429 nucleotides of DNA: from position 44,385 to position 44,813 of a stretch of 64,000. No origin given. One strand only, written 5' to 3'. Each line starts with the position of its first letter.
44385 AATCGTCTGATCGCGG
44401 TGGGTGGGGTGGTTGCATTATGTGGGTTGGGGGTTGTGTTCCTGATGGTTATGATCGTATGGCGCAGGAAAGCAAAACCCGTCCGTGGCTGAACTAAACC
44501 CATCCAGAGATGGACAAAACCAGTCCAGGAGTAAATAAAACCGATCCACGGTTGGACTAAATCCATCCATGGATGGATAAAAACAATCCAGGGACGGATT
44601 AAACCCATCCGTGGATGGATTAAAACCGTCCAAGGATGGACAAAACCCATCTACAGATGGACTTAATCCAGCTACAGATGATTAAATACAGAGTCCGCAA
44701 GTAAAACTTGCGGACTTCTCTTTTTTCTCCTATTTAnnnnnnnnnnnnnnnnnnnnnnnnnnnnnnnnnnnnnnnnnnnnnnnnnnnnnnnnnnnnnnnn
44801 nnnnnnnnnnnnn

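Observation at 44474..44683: Ten-unit, exactly 21-bp-phased array of A-tract plus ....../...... mini-palindromes in a transcribed convergent intergenic gap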

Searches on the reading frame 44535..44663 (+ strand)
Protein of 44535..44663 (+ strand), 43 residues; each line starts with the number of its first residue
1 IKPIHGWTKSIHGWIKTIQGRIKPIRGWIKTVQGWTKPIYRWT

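Call 73: search_protein_families(library=pfam, proteins=[window:44535-44663:+], max_evalue=1)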
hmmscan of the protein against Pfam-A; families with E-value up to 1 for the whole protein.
seq(43 aa): 0 families

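Call 79: search_protein_representatives(protein=window:44535-44663:+)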
Query: 43 residues. Proteins with E-value up to 0.001 (for the whole library): 47; up to 1e-10: 4; up to 1e-30: 1. The best 47 are listed.
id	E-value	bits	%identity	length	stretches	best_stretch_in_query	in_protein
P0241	2.8e-32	124.2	20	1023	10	1-40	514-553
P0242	2.0e-21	90.3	18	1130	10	4-36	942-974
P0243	3.7e-14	67.6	43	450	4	2-40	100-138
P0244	3.3e-12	61.5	41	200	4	2-43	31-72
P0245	8.2e-10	54.1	47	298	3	3-35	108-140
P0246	1.2e-09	53.5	24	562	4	3-39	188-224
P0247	5.6e-09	51.5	29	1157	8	6-32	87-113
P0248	9.1e-09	50.8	47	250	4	4-39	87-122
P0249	5.9e-08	48.3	41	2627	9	2-37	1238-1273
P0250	7.0e-08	48.1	51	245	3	2-42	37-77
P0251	8.3e-08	47.8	39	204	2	2-40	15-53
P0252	2.2e-07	46.5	20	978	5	4-35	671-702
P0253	7.1e-07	44.9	33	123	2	4-39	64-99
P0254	1.6e-06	43.8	33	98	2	3-39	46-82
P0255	1.9e-06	43.6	45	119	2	11-35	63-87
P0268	5.6e-05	39.0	41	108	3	1-42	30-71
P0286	6.7e-04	35.6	46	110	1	3-39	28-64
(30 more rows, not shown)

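Call 81: find_encoding_contigs(protein=P0244, flank=3000, max_places=3)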
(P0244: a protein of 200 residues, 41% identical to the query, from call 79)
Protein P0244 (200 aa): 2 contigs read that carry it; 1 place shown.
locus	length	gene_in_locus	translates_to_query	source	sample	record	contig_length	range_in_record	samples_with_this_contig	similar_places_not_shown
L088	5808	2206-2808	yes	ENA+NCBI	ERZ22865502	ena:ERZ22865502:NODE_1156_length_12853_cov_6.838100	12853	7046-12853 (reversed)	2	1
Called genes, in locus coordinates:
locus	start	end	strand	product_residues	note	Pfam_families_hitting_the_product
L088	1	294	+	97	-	?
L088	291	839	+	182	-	PF02417:Chromate_transp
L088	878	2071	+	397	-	-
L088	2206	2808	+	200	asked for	-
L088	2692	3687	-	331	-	PF00892:EamA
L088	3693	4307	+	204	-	PF13404:HTH_AsnC-type, PF13412:HTH_24, PF01037:AsnC_trans_reg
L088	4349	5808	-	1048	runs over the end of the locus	-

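Call 85: search_protein_families(library=pfam, proteins=[P0244, P0268, P0286, P0250], max_evalue=1)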
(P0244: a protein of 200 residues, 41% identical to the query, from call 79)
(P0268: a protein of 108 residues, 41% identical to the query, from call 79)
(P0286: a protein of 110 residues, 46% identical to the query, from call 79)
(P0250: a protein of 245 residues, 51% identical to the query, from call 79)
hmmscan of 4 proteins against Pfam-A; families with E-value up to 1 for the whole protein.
P0244 (200 aa): 1 family
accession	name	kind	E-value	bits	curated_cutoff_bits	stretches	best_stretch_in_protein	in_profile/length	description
PF24693.1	DUF7660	-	0.65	10.6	27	0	85-116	23-55/73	Family of unknown function (DUF7660)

P0268 (108 aa): 1 family
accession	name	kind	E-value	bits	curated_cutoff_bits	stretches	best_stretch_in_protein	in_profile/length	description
PF21629.2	Bleomycin_resist_prot_dom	-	0.11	13.4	27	0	57-65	15-23/63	Bleomycin resistance protein domain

P0286 (110 aa): 1 family
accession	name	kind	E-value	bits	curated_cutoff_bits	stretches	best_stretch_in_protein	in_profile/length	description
PF11896.14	GlgE_dom_N_S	-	0.14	12.9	25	0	32-51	80-99/179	Alpha-1,4-glucan:maltose-1-phosphate maltosyltransferase, domain N/S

P0250 (245 aa): 3 families
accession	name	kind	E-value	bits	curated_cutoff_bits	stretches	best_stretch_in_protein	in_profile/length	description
PF07654.21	C1-set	-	7e-22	78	21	1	107-186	3-86/86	Immunoglobulin C1-set domain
PF14124.11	DUF4291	-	0.082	13.2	27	0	13-23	42-52/180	Domain of unknown function (DUF4291)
PF23088.1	DUF7047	-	0.67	10.6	27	0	24-37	17-30/61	Domain of unknown function (DUF7047)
